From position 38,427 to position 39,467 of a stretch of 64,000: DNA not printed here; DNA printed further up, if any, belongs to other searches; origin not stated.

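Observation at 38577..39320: ArsM-family methyltransferase missing two of the three conserved As(III)-binding cysteines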

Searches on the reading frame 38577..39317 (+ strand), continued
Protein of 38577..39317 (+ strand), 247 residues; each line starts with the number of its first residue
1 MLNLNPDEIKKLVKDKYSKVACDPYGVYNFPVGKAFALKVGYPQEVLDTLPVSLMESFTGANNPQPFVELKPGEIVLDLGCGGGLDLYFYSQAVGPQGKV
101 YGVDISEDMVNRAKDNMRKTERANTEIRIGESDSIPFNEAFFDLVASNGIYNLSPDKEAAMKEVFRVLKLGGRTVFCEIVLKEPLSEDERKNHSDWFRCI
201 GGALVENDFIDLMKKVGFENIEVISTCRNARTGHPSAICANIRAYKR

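Call 62: fold_search(model_id=the predicted structure, library=pdb)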
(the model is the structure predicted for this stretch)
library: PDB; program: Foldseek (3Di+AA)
matches with E <= 10: 1995; with E <= 0.001: 1237
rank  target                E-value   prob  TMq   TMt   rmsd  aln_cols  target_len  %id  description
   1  5evj_B                9.5e-18  1.00  0.66  0.55   5.9       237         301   28  X-ray crystal structure of CrArsM, an arsenic (III) S-adenosylmethionine methyltransferase from Chlamydomonas reinhard (released 2016-11-30)
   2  6cx6_B                1.1e-17  1.00  0.73  0.55   4.5       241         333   28  The structure of an As(III) S-adenosylmethionine methyltransferase with As(III) and S-adenosyl-L-homocysteine (SAH) (released 2018-06-27)
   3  4fs8                  3.0e-17  1.00  0.63  0.49   6.4       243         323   27  The structure of an As(III) S-adenosylmethionine methyltransferase: insights into the mechanism of arsenic biotransforma (released 2012-07-11)
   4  5evj_A                4.5e-17  1.00  0.71  0.58   3.4       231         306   30  X-ray crystal structure of CrArsM, an arsenic (III) S-adenosylmethionine methyltransferase from Chlamydomonas reinhard (released 2016-11-30)
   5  5jx7                  6.2e-17  1.00  0.71  0.55   3.8       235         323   28  Cysteine mutant (C224A) structure of As (III) S-adenosyl methyltransferase (released 2017-05-17)
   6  6cx6_A                6.9e-17  1.00  0.68  0.52   5.6       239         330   28  The structure of an As(III) S-adenosylmethionine methyltransferase with As(III) and S-adenosyl-L-homocysteine (SAH) (released 2018-06-27)
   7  4kw7                  7.4e-17  1.00  0.62  0.48   6.4       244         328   27  The structure of an As(III) S-adenosylmethionine methyltransferase with Phenylarsine oxide(PAO) (released 2014-05-28)
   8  4fsd                  7.8e-17  1.00  0.68  0.53   3.5       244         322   27  ArsM arsenic(III) S-adenosylmethionine methyltransferase with As(III) (released 2012-07-11)
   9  4fr0                  7.8e-17  1.00  0.69  0.53   4.9       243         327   28  ArsM arsenic(III) S-adenosylmethionine methyltransferase with SAM (released 2012-07-11)
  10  5eg5                  1.1e-16  1.00  0.70  0.55   4.2       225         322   30  As (III) S-adenosylmethyltransferase cysteine mutant C72A bound Phenylarsine oxide (PhAs(III) in the arsenic binding sit (released 2016-11-02)
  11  4rsr                  4.3e-16  1.00  0.71  0.54   3.4       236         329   28  ArsM arsenic(III) S-adenosylmethionine methyltransferase with trivalent phenyl arsencial derivative-Roxarsone (released 2014-12-10)
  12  8xt7_A                5.8e-16  1.00  0.66  0.55   5.4       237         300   25  The crystal structure of human AS3MT (released 2025-01-15)
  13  8xt7_B                7.3e-16  1.00  0.63  0.53   6.1       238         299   26  The crystal structure of human AS3MT (released 2025-01-15)
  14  3bus_A                1.7e-14  1.00  0.60  0.59   4.4       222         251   22  Crystal Structure of RebM (released 2008-03-25)
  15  3bus_B                2.3e-14  1.00  0.60  0.61   6.5       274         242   19  Crystal Structure of RebM (released 2008-03-25)
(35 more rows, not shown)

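Call 66: search_protein_families(library=pfam, alignment_id=A7, max_evalue=0.001)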
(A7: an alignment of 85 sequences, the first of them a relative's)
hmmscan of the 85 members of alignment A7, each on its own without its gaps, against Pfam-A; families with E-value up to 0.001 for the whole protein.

A. member 1, L086:1045-1314:+ (90 aa): 0 families

B. families by the number of members that match (of 85 scanned): 90 families (the first 25 are shown)
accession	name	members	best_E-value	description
PF01022.26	HTH_5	4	2.3e-16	Bacterial regulatory protein, arsR family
PF12840.13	HTH_20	4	1.8e-10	Helix-turn-helix domain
PF00581.25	Rhodanese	3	3e-15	Rhodanese-like domain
PF02635.20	DsrE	3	1.3e-11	DsrE/DsrF-like family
PF12802.13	MarR_2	3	8.4e-07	MarR family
PF25212.1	HVO_A0114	3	1e-05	HVO_A0114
PF01613.24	Flavin_Reduct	2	1.5e-34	Flavin reductase like domain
PF04055.27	Radical_SAM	2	7.1e-19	Radical SAM superfamily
PF02566.24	OsmC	2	1.2e-18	OsmC-like protein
PF08241.18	Methyltransf_11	2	1.4e-16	Methyltransferase domain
PF13649.12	Methyltransf_25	2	3.3e-16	Methyltransferase domain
PF00753.33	Lactamase_B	2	2.7e-15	Metallo-beta-lactamase superfamily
PF08242.18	Methyltransf_12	2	1.5e-10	Methyltransferase domain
PF13686.11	DrsE_2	2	1.8e-09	DsrE/DsrF/DrsH-like family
PF13412.12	HTH_24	2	2.8e-09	Winged helix-turn-helix DNA-binding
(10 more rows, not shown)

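Call 67: search_protein_families(library=ncbifam, proteins=[L001:7568-7888:+, L005:9260-9586:+, L072:4787-5926:+, L030:4761-5993:+, L050:1081-2328:+, L036:5761-5940:+, L070:6763-7257:+, L070:7272-7592:+, L003:6965-7621:+], max_evalue=0.00001)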
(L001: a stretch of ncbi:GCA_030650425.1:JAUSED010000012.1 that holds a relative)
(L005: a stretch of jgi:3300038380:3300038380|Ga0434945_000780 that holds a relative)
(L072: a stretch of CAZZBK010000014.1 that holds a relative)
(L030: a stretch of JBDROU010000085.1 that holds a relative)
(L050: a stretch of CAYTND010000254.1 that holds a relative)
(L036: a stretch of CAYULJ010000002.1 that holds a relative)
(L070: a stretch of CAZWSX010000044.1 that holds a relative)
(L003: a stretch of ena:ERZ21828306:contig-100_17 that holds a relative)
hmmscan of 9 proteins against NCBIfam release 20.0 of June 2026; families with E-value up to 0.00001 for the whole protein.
L001:7568-7888:+ (107 aa): 10 families
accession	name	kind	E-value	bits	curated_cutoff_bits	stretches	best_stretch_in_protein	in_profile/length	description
NF033788.1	HTH_metalloreg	subfamily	3.6e-24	84.4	55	1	10-81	2-74/77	metalloregulator ArsR/SmtB family transcription factor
NF040642.1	sulf_sens_BigR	equivalog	2.7e-17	62.6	155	1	10-83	11-84/95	sulfite-sensing transcriptional repressor BigR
NF033789.1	repress_SdpR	subfamily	2.2e-16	59.5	100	1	14-76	3-65/79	autorepressor SdpR family transcription factor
NF052532.1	TransRegPagRBaca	equivalog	1.1e-12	47.9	170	1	3-86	11-94/99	transcriptional repressor PagR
NF007528.0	PRK10141.1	subfamily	1e-11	44.7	97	1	10-89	7-87/117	metalloregulator ArsR/SmtB family transcription factor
NF045707.1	Dbac_1936_reg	equivalog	1.6e-11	44.1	115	1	7-92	5-90/99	ArsR/SmtB-type metalloregulator TsoR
NF047906.1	CdPbTransRegCmtR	equivalog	2.8e-10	40.1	150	1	10-90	12-92/104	Cd(II)/Pb(II)-sensing metalloregulatory transcriptional regulator CmtR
NF053755.1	MsvR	equivalog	2.3e-08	34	220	1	12-66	6-60/236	transcriptional factor MsvR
NF041413.1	ArsR_Rv2640c_fam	equivalog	4.7e-07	30.2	155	1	13-82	36-107/118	Rv2640c family ArsR-like transcriptional regulator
TIGR01884.1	cas_HTH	subfamily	8.8e-07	28.5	60.2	1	9-68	132-193/202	CRISPR-associated CARF protein Csa3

L005:9260-9586:+ (109 aa): 9 families
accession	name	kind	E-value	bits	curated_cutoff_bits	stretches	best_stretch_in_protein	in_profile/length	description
NF033788.1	HTH_metalloreg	subfamily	3.2e-23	81.3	55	1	11-84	2-76/77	metalloregulator ArsR/SmtB family transcription factor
NF033789.1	repress_SdpR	subfamily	4.9e-16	58.4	100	1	14-77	2-65/79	autorepressor SdpR family transcription factor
NF040642.1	sulf_sens_BigR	equivalog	1.9e-15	56.7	155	1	11-91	11-91/95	sulfite-sensing transcriptional repressor BigR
NF052532.1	TransRegPagRBaca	equivalog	2.6e-13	49.9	170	1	10-88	17-98/99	transcriptional repressor PagR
NF045707.1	Dbac_1936_reg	equivalog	2.1e-11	43.7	115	1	11-93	8-90/99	ArsR/SmtB-type metalloregulator TsoR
NF047906.1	CdPbTransRegCmtR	equivalog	1e-09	38.2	150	1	15-91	16-92/104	Cd(II)/Pb(II)-sensing metalloregulatory transcriptional regulator CmtR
NF007528.0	PRK10141.1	subfamily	1.7e-09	37.5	97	1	12-79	8-76/117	metalloregulator ArsR/SmtB family transcription factor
NF041413.1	ArsR_Rv2640c_fam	equivalog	2e-09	37.9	155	1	14-80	36-105/118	Rv2640c family ArsR-like transcriptional regulator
TIGR01884.1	cas_HTH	subfamily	1.5e-06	27.8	60.2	1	20-74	142-197/202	CRISPR-associated CARF protein Csa3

L072:4787-5926:+ (380 aa): 23 families
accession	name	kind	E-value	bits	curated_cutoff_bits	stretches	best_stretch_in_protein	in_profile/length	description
TIGR03402.1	FeS_nifS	equivalog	2.8e-129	431.2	530.75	1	5-372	1-368/379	cysteine desulfurase NifS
TIGR02006.1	IscS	equivalog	1.8e-109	366.5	643.2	1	1-374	1-375/402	IscS subfamily cysteine desulfurase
NF010611.0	PRK14012.1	equivalog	2.3e-108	362.7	548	1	1-374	3-379/406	IscS subfamily cysteine desulfurase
TIGR03235.1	DNA_S_dndA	equivalog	4.6e-103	345.2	480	1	6-354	1-353/353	cysteine desulfurase DndA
TIGR03403.1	nifS_epsilon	equivalog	3.1e-98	329.1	587.7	1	5-371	1-370/382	NifS family cysteine desulfurase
NF002806.0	PRK02948.1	subfamily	6.3e-88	295.3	304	1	5-371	2-369/381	IscS subfamily cysteine desulfurase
TIGR01977.1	am_tr_V_EF2568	hypoth_equivalog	7.4e-45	153.6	377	1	5-230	1-225/376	cysteine desulfurase family protein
TIGR01979.1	sufS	subfamily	2.3e-39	135.4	475.1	1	5-231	20-249/403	SufS family cysteine desulfurase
NF041166.1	f2_encap_cargo1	exception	4.4e-36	125.2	800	1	5-220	247-463/623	family 2A encapsulin nanocompartment cargo protein cysteine desulfurase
NF040779.1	Sec_lyase_SclA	exception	1.5e-33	116.2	525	1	5-231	1-227/378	selenocysteine lyase SclA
NF006791.0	PRK09295.1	equivalog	1e-29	103.9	661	1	5-220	25-241/406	cysteine desulfurase SufS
NF008126.0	PRK10874.1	equivalog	1.1e-29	103.8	607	1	4-218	20-235/401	cysteine desulfurase CsdA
TIGR03392.1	FeS_syn_CsdA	equivalog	7.8e-29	101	493.6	1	5-219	18-233/398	cysteine desulfurase CsdA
TIGR01976.1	am_tr_V_VC1184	hypoth_equivalog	1.8e-24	86.8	352.35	1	4-221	19-235/401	cysteine desulfurase-like protein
TIGR04343.1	egtE_PLP_lyase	equivalog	3e-15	55.9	400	1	46-240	54-240/370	ergothioneine biosynthesis PLP-dependent enzyme EgtE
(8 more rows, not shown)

L030:4761-5993:+ (411 aa): 22 families
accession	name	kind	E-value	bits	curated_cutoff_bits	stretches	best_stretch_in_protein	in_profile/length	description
TIGR03402.1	FeS_nifS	equivalog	2.3e-147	490.7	530.75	1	19-401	1-375/379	cysteine desulfurase NifS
NF010611.0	PRK14012.1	equivalog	3.1e-125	418.3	548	1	15-400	3-383/406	IscS subfamily cysteine desulfurase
TIGR02006.1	IscS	equivalog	1.9e-124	415.7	643.2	1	15-401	1-380/402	IscS subfamily cysteine desulfurase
TIGR03235.1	DNA_S_dndA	equivalog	1.7e-117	392.7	480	1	20-375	1-352/353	cysteine desulfurase DndA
TIGR03403.1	nifS_epsilon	equivalog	6.3e-101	338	587.7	1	19-400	1-377/382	NifS family cysteine desulfurase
NF002806.0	PRK02948.1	subfamily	3.4e-91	306.1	304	1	19-395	2-371/381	IscS subfamily cysteine desulfurase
TIGR01977.1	am_tr_V_EF2568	hypoth_equivalog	3.7e-54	184.2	377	1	19-394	1-375/376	cysteine desulfurase family protein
NF040779.1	Sec_lyase_SclA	exception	1.5e-44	152.5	525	1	19-394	1-375/378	selenocysteine lyase SclA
TIGR01979.1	sufS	subfamily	4.6e-44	150.9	475.1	1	12-231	13-235/403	SufS family cysteine desulfurase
NF041166.1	f2_encap_cargo1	exception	1e-35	124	800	1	13-232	241-463/623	family 2A encapsulin nanocompartment cargo protein cysteine desulfurase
NF006791.0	PRK09295.1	equivalog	4.7e-29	101.7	661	1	16-231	22-240/406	cysteine desulfurase SufS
NF008126.0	PRK10874.1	equivalog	8.1e-29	100.9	607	1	16-231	18-236/401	cysteine desulfurase CsdA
TIGR03392.1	FeS_syn_CsdA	equivalog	3.7e-28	98.8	493.6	1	16-231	15-233/398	cysteine desulfurase CsdA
TIGR01976.1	am_tr_V_VC1184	hypoth_equivalog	1.4e-19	70.6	352.35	1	16-388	17-397/401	cysteine desulfurase-like protein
TIGR03812.1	tyr_de_CO2_Arch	equivalog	3e-15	55.9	299.4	1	33-199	36-198/375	tyrosine decarboxylase MfnA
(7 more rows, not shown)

L050:1081-2328:+ (416 aa): 43 families (the best 25 are shown)
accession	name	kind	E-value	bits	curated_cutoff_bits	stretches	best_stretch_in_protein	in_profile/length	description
TIGR01326.1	OAH_OAS_sulfhy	subfamily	3.6e-145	483.8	495.1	1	3-409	2-418/418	O-acetylhomoserine aminocarboxypropyltransferase/cysteine synthase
NF006096.0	PRK08248.1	equivalog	2.4e-137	458.1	726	1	2-411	8-428/431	homocysteine synthase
NF005872.0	PRK07812.1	equivalog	2.1e-125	418.6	703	1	4-408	18-432/439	bifunctional o-acetylhomoserine/o-acetylserine sulfhydrylase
NF006004.0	PRK08134.1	equivalog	7.1e-125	417.1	636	1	2-412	8-429/433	O-acetylhomoserine aminocarboxypropyltransferase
NF004650.0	PRK05994.1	equivalog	2.3e-123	412.2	667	1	3-409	8-425/427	O-acetylhomoserine aminocarboxypropyltransferase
NF004757.0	PRK06084.1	equivalog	6.3e-122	407.4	790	1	1-410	1-422/425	bifunctional O-acetylhomoserine aminocarboxypropyltransferase/cysteine synthase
NF004609.0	PRK05939.1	equivalog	2e-113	379.4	555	1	6-410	9-410/412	cystathionine gamma-synthase family protein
NF006003.0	PRK08133.1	equivalog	2.8e-107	358.8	522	1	2-408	11-394/396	O-succinylhomoserine sulfhydrylase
NF004125.0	PRK05613.1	equivalog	1.6e-106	356.4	765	1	4-409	15-435/437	O-acetylhomoserine/O-acetylserine sulfhydrylase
TIGR01328.1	met_gam_lyase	equivalog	1e-104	350.6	549.7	1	2-409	3-389/391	methionine gamma-lyase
TIGR01325.1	O_suc_HS_sulf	equivalog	1.1e-102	343.5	510.05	1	4-408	1-380/380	O-succinylhomoserine sulfhydrylase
NF005695.0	PRK07503.1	equivalog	4.4e-101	338.5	666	1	5-412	12-398/403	methionine gamma-lyase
NF005215.0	PRK06702.1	equivalog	2.1e-98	330.1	709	1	5-408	9-422/432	bifunctional O-acetylhomoserine aminocarboxypropyltransferase/cysteine synthase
NF004876.0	PRK06234.1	subfamily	1.4e-95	320.7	666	1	5-411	11-398/400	methionine gamma-lyase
NF005263.0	PRK06767.1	equivalog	4.7e-93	312.3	617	2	3-218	6-221/392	methionine gamma-lyase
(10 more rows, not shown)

L036:5761-5940:+ (60 aa): 0 families

L070:6763-7257:+ (165 aa): 0 families

L070:7272-7592:+ (107 aa): 0 families

L003:6965-7621:+ (219 aa): 10 families
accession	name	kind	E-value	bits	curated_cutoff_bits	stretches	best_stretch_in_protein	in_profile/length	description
TIGR02163.1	napH_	subfamily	1.5e-16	60.7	213.05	1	50-219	74-253/255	NapH/MauN family ferredoxin-type protein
NF043039.1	HgcAB_like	equivalog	8.6e-15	55.2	285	1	91-218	223-350/350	HgcAB-like fusion protein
NF007013.0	PRK09477.1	equivalog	3.7e-13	49.2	234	1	50-219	97-276/286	quinol dehydrogenase ferredoxin subunit NapH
NF040864.1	HgcB_ferredoxin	equivalog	3.4e-09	36.4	99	1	163-218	9-62/93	mercury methylation ferredoxin HgcB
NF038196.1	ferrodoxin_EFR1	subfamily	2.6e-07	30.9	75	1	163-218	180-230/242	EFR1 family ferrodoxin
TIGR04395.1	cutC_activ_rSAM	equivalog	3.7e-07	29.7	360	1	162-218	48-104/309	choline TMA-lyase-activating enzyme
TIGR01971.1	NuoI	subfamily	4.5e-07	29.5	113.05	1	163-218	35-99/121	NADH-quinone oxidoreductase, chain I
NF045797.1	DsrO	equivalog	5.7e-07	29.2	200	1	169-219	102-152/235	sulfate reduction electron transfer complex DsrMKJOP subunit DsrO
NF006221.0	PRK08348.1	subfamily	1.5e-06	27.9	124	1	163-218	39-93/136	NADH-plastoquinone oxidoreductase subunit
TIGR02494.1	PFLE_PFLC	subfamily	3.6e-06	26.5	174.35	1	163-218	43-98/293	glycyl-radical enzyme activating protein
